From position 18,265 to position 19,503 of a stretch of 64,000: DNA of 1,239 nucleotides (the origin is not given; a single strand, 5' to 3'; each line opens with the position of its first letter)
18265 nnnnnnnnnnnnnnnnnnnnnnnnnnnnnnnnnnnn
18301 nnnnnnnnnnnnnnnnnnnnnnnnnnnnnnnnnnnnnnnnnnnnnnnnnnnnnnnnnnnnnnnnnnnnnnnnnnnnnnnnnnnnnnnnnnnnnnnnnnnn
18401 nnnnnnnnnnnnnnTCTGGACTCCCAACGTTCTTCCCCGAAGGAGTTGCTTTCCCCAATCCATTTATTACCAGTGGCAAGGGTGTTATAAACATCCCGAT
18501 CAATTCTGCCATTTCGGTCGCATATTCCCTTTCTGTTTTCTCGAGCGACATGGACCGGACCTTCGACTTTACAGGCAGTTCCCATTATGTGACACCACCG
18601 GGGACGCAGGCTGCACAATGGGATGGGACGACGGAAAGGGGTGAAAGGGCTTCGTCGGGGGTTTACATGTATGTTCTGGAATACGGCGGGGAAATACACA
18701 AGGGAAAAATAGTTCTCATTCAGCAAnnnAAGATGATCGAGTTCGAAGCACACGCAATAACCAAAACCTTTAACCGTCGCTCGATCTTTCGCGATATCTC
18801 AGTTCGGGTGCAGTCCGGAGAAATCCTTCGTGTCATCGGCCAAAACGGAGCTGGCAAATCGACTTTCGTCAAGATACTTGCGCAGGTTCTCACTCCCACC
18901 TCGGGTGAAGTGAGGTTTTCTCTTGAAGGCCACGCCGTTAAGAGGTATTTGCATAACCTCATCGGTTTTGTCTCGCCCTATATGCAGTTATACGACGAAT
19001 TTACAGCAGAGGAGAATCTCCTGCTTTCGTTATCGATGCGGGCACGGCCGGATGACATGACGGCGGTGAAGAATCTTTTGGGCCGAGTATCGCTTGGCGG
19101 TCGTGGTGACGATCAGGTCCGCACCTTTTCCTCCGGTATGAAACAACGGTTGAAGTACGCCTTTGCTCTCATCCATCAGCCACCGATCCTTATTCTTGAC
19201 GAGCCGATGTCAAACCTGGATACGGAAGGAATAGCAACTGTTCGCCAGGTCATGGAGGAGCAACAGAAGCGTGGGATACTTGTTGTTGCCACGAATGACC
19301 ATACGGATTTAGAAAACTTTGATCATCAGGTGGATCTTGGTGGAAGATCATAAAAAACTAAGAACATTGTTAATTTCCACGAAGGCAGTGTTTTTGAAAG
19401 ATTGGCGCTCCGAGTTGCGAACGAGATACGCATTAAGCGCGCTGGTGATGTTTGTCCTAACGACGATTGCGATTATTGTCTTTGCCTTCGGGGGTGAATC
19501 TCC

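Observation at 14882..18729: Translationally coupled pair: FG-GAP repeat protein plus a T9SS-sorted HExxH protein of unknown family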

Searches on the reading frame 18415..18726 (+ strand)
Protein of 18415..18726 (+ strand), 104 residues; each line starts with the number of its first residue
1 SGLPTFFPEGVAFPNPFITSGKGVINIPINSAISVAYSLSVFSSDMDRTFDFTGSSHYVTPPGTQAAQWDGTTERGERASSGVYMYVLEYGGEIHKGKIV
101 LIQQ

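Call 52: search_protein_families(library=ncbifam, proteins=[window:18415-18726:+], max_evalue=0.1)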
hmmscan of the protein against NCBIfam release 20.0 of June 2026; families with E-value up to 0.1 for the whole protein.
seq(104 aa): 5 families
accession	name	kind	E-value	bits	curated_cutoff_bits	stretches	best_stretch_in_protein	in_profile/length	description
TIGR04183.1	Por_Secre_tail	domain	0.0015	18.5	23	1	13-100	2-70/72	T9SS type A sorting domain-containing protein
NF033707.1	T9SS_sortase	equivalog_domain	0.033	11.8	420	1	12-89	1001-1076/1095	type IX secretion system sortase PorU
NF052228.1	T9SS_PorZ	equivalog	0.041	12.3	260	1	67-87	719-739/757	type IX secretion system anionic LPS delivery protein PorZ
NF009453.0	PRK12813.1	equivalog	0.048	13.2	264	1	58-89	141-172/223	flagellar basal body rod modification protein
NF005176.1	PRK06655.1-1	equivalog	0.099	12.5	230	0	61-86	120-145/197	flagellar hook assembly protein FlgD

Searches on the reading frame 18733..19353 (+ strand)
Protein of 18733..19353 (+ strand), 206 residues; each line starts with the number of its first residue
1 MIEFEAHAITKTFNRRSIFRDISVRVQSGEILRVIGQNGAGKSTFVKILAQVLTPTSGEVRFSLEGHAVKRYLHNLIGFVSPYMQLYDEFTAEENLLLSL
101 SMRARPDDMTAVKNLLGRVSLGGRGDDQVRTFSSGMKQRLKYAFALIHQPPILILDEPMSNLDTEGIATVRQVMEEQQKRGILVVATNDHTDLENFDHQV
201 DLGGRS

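Call 3: search_protein_families(library=pfam, proteins=[window:18733-19353:+], max_evalue=0.1)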
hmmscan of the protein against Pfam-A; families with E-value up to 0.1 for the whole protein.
window:18733-19353:+ (206 aa): 21 families
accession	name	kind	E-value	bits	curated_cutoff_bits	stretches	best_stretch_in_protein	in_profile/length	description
PF00005.33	ABC_tran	-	6.8e-27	95.2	25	1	20-159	2-136/137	ABC transporter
PF13304.12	AAA_21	-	8.6e-12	46.2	27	2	74-187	167-296/304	AAA domain, putative AbiEii toxin, Type IV TA system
PF02463.25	SMC_N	-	2.2e-06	27.7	40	1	142-199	151-208/220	RecF/RecN/SMC N terminal domain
PF13191.12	AAA_16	-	1.5e-05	26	32.6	1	25-185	18-167/167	AAA ATPase domain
PF13555.12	AAA_29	-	2.3e-05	24.5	27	1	20-62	13-54/61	P-loop containing region of AAA domain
PF13476.12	AAA_23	-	0.0018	19.4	27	1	31-72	21-62/201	AAA domain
PF00004.35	AAA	-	0.0024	18.7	21.2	1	34-194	3-115/131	ATPase family associated with various cellular activities (AAA)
PF09547.16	SpoIVA_ATPase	-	0.0045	16.8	26.6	1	15-51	3-39/237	Stage IV sporulation protein A, ATPase domain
PF13166.12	AAA_13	-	0.0051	16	36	0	36-52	23-39/713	AAA domain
PF13604.12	AAA_30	-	0.0053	16.9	27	1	28-183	16-121/191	AAA domain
PF03354.21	TerL_ATPase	-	0.0082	16.3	23.7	1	149-191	122-164/178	Terminase large subunit, ATPase domain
PF03193.22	RsgA_GTPase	-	0.011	16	30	1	21-61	99-138/174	RsgA GTPase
PF13401.12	AAA_22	-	0.012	16.4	27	1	29-175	5-109/130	AAA domain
PF13175.12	AAA_15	-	0.02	15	32.1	1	20-56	15-50/374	AAA ATPase domain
PF02367.23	TsaE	-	0.03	14.7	26.6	1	18-54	10-46/128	Threonylcarbamoyl adenosine biosynthesis protein TsaE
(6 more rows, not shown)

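Call 4: search_protein_families(library=ncbifam, proteins=[window:18733-19353:+], max_evalue=0.1)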
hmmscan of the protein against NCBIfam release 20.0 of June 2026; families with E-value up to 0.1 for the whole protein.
window:18733-19353:+ (206 aa): 202 families (the best 25 are shown)
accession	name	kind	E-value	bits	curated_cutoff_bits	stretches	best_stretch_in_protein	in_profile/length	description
TIGR03740.1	galliderm_ABC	subfamily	1.1e-39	136.5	309.75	1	5-186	2-179/223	lantibiotic protection ABC transporter ATP-binding subunit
TIGR01188.1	drrA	subfamily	1.1e-35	123.4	312.45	1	11-190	1-184/302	daunorubicin resistance ABC transporter, ATP-binding protein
NF010061.0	PRK13538.1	equivalog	1.9e-33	115.8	195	1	5-199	7-200/211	cytochrome c biogenesis heme-transporting ATPase CcmA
TIGR01189.1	ccmA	equivalog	1.2e-32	113.3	131.6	1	5-193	2-190/198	heme ABC exporter ATP-binding protein CcmA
TIGR02673.1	FtsE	equivalog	2.9e-30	105.5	264.85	1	7-198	5-205/214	cell division ATP-binding protein FtsE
TIGR03608.1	L_ocin_972_ABC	subfamily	3.6e-29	101.7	254.85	1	8-201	3-205/206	putative bacteriocin export ABC transporter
NF033858.1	ABC2_perm_RbbA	equivalog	4.3e-28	97.7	1050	1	4-165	267-431/909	ribosome-associated ATPase/putative transporter RbbA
TIGR03522.1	GldA_ABC_ATP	equivalog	2.2e-27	96.3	402.6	1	6-187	5-189/301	gliding motility-associated ABC transporter ATP-binding subunit GldA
TIGR02211.1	LolD_lipo_ex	equivalog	2.4e-27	95.9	307.75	1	10-200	8-212/221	lipoprotein-releasing ABC transporter ATP-binding protein LolD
NF040873.1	AztA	equivalog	5.4e-27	94.6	220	1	13-201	2-190/191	zinc ABC transporter ATP-binding protein AztA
NF010059.0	PRK13536.1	equivalog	4.5e-26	91.4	549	1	5-166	45-209/342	nodulation factor ABC transporter ATP-binding protein NodI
TIGR03864.1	PQQ_ABC_ATP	hypoth_equivalog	1.7e-25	89.9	302.25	1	6-186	4-188/236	ABC transporter, ATP-binding subunit, PQQ-dependent alcohol dehydrogenase system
NF000355.4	ribo_prot_ABC_F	equivalog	4.2e-25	88.6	380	1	3-185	2-170/499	ribosomal protection-like ABC-F family protein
TIGR04406.1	LPS_export_lptB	equivalog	7.2e-25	87.7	240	1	5-191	3-194/239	LPS export ABC transporter ATP-binding protein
NF043075.1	MMSYN1_0197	equivalog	1.8e-24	86.3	550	1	5-179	4-180/341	spermidine/putrescine ABC transporter ATP-binding protein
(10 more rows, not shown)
